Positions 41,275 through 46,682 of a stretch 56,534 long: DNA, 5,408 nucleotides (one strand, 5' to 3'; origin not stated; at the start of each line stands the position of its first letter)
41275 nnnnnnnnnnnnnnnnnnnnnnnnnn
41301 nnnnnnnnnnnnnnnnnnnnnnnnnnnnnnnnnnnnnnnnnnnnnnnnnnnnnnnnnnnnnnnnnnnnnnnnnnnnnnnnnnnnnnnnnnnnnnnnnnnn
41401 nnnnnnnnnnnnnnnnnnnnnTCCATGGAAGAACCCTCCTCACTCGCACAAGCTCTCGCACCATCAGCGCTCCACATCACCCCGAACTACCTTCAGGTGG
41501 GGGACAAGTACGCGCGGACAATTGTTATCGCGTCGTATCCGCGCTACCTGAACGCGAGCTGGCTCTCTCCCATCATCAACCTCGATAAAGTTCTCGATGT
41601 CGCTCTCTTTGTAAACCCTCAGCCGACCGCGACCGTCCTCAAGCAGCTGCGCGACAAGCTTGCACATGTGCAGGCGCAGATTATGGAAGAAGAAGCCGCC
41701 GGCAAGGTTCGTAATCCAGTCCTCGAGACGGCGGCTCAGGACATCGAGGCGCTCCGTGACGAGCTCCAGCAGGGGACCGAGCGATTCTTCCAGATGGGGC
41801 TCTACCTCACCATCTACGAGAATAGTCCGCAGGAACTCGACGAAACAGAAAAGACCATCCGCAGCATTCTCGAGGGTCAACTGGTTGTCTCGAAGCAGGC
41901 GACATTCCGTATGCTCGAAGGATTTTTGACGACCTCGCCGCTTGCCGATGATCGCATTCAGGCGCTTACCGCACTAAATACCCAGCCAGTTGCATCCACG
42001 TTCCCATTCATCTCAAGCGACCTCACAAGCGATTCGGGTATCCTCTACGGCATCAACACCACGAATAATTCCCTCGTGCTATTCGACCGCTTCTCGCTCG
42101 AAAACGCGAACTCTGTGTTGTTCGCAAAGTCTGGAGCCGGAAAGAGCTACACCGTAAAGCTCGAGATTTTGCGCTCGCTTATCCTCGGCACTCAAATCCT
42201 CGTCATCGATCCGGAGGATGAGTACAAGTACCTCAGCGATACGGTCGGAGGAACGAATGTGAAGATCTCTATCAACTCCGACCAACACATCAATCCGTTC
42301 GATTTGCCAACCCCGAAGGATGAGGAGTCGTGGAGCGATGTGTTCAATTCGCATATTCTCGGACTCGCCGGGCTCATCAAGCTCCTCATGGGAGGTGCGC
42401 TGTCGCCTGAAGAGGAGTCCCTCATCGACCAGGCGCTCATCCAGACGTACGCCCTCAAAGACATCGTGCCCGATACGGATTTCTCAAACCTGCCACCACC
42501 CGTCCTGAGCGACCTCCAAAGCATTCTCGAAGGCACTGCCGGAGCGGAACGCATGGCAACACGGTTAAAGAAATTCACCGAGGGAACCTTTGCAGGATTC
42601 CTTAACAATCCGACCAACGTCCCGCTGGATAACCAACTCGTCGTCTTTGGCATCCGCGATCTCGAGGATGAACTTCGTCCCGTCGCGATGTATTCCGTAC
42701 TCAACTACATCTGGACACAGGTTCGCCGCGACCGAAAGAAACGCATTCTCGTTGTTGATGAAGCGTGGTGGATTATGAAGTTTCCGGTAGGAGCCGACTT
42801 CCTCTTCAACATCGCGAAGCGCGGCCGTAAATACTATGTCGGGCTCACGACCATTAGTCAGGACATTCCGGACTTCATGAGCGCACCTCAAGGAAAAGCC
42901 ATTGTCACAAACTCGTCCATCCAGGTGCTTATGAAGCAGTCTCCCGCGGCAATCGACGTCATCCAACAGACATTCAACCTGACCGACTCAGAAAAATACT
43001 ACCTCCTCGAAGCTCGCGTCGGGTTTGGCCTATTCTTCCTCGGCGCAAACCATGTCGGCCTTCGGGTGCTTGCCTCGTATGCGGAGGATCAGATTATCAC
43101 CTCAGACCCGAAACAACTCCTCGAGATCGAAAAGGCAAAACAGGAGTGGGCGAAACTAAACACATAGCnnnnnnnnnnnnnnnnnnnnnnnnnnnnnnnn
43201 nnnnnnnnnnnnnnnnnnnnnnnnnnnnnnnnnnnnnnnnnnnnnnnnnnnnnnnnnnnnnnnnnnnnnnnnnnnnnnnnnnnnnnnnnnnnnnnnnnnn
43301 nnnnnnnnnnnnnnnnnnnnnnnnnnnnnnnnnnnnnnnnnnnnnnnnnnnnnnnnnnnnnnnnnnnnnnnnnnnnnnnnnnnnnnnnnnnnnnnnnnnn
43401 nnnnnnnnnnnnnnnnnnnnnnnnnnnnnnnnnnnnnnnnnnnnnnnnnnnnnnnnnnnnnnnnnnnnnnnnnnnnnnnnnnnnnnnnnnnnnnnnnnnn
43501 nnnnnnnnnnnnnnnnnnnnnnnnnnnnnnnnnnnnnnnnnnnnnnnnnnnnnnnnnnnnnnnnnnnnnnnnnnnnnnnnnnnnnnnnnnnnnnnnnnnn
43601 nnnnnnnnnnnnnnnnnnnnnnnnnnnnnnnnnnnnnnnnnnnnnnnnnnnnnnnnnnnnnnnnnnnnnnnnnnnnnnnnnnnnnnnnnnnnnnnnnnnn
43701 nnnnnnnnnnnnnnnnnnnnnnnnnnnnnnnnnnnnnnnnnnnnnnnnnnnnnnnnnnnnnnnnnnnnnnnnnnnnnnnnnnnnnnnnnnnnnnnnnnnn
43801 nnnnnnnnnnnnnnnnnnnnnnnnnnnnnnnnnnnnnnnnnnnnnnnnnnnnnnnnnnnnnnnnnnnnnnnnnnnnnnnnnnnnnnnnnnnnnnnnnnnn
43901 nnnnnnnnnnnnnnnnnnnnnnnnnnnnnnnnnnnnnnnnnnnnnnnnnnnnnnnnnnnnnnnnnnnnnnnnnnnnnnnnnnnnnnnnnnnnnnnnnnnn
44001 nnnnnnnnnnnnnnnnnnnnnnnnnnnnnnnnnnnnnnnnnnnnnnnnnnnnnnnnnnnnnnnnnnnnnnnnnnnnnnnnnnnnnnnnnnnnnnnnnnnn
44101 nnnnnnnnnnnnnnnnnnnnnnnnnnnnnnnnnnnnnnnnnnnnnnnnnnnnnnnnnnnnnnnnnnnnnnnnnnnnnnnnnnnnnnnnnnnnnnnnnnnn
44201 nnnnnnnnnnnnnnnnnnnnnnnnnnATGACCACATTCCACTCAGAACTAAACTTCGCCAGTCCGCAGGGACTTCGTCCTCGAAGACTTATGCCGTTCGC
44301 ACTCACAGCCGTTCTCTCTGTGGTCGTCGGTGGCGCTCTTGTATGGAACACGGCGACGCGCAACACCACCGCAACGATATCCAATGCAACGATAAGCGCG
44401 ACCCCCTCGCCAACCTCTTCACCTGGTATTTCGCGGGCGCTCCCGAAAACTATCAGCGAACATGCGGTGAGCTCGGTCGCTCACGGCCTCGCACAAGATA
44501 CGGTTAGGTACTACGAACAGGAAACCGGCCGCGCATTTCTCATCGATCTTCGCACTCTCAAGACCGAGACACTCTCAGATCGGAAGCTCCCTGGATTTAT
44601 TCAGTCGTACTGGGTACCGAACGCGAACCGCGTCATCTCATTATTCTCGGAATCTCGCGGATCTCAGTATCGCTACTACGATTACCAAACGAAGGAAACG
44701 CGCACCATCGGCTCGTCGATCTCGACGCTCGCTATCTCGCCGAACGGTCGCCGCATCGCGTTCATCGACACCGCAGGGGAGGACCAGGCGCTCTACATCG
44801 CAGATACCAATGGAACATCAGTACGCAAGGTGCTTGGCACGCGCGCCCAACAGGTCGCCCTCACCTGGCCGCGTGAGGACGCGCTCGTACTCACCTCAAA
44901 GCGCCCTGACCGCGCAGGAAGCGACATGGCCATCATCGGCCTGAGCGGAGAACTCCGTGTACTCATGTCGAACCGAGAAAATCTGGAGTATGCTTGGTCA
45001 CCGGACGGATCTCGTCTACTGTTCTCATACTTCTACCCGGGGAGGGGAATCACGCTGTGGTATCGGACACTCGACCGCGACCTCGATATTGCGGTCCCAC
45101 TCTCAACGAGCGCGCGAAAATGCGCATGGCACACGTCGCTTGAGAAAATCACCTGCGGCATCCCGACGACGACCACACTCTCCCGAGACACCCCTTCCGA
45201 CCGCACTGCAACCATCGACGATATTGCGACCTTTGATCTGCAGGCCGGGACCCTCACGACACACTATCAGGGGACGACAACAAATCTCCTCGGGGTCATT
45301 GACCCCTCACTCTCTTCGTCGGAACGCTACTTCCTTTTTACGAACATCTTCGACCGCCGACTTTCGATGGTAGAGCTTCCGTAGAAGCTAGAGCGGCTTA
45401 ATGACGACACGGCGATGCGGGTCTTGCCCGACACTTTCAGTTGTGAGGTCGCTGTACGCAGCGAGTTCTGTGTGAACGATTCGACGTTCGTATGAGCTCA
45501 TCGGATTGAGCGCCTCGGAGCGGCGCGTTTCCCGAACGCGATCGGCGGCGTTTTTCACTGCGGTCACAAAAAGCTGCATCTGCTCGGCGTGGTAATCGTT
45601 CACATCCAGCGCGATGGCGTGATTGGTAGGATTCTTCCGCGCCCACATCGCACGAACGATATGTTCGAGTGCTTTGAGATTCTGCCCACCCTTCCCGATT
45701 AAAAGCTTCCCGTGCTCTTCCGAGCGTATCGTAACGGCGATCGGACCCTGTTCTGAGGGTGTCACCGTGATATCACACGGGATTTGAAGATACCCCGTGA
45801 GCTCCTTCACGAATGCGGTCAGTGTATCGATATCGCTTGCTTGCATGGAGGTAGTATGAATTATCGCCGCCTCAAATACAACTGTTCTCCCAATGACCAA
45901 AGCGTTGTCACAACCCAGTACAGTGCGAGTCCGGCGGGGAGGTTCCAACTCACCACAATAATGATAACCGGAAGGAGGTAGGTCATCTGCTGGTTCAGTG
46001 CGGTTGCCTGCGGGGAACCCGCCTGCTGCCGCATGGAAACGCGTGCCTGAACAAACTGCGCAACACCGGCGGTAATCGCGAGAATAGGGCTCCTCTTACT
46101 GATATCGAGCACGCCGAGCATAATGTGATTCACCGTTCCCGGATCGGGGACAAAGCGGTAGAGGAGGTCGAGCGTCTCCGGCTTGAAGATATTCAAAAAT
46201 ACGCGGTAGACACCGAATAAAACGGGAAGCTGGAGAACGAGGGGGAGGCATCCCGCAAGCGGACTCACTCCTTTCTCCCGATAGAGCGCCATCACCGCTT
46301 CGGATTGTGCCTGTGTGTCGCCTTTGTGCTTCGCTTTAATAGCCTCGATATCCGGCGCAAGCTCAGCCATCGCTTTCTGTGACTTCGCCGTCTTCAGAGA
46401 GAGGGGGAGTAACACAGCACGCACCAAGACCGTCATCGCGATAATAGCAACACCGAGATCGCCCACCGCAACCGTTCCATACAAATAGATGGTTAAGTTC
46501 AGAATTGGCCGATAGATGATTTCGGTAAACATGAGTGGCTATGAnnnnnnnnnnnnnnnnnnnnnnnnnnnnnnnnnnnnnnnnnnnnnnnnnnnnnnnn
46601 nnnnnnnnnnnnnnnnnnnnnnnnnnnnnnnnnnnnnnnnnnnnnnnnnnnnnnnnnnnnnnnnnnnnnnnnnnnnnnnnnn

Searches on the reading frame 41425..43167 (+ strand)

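Call 32: search_protein_families(library=pfam, proteins=[window:41425-43167:+], max_evalue=0.001)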
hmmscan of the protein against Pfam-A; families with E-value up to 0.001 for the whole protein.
window:41425-43167:+ (580 aa): 5 families
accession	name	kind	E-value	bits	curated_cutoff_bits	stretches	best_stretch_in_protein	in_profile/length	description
PF19044.6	P-loop_TraG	-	2.7e-19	69.5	25.8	2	384-528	192-343/413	TraG P-loop domain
PF12846.13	AAA_10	-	1.3e-11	44.6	27.5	1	227-273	21-67/362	AAA-like domain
PF01935.23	DUF87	-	4.3e-09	37.2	23.2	1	232-294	28-92/220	Helicase HerA, central domain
PF03135.19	CagE_TrbE_VirB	-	0.00033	21.1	21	0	27-169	63-193/204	CagE, TrbE, VirB family, component of type IV transporter system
PF11130.14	TraC_F_IV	-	0.00073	19.1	28.1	0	92-170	293-370/375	TraC protein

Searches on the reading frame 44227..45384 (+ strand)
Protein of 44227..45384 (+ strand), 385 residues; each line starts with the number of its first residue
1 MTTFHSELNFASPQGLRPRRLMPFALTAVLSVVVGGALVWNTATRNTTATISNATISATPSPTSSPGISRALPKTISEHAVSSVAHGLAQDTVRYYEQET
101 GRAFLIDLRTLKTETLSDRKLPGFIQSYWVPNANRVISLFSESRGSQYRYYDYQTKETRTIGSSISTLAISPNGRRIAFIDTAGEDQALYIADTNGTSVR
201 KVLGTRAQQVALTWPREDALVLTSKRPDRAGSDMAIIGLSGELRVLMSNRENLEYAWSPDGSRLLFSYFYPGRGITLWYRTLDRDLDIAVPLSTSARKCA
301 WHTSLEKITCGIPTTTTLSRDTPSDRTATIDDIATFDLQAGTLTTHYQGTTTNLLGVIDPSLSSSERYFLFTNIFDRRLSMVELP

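Call 32: search_protein_families(library=pfam, proteins=[window:44227-45384:+], max_evalue=0.001)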
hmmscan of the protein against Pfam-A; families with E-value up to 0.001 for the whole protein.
window:44227-45384:+ (385 aa): 2 families
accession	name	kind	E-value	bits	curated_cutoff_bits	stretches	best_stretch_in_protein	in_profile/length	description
PF07676.18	PD40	-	1e-05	25.8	20.9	0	252-269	11-28/38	WD40-like Beta Propeller Repeat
PF25174.1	Beta-prop_THOC3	-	0.00067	19.2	305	0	139-223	62-147/272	THOC3 beta-propeller domain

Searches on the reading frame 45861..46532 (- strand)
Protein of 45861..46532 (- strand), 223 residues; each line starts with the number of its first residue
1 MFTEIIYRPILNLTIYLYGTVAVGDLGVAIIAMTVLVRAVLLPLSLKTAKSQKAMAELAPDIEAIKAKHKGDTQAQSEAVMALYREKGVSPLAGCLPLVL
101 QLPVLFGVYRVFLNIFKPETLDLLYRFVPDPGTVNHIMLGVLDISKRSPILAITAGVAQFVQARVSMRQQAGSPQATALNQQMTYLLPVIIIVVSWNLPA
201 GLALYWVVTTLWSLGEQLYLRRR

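Call 32: search_protein_families(library=pfam, proteins=[window:45861-46532:-], max_evalue=0.001)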
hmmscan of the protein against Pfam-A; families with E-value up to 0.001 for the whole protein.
window:45861-46532:- (223 aa): 1 family
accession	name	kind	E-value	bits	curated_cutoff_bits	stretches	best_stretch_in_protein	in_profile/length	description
PF02096.25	60KD_IMP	-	1.4e-50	171.9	35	1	27-222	2-163/163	60Kd inner membrane protein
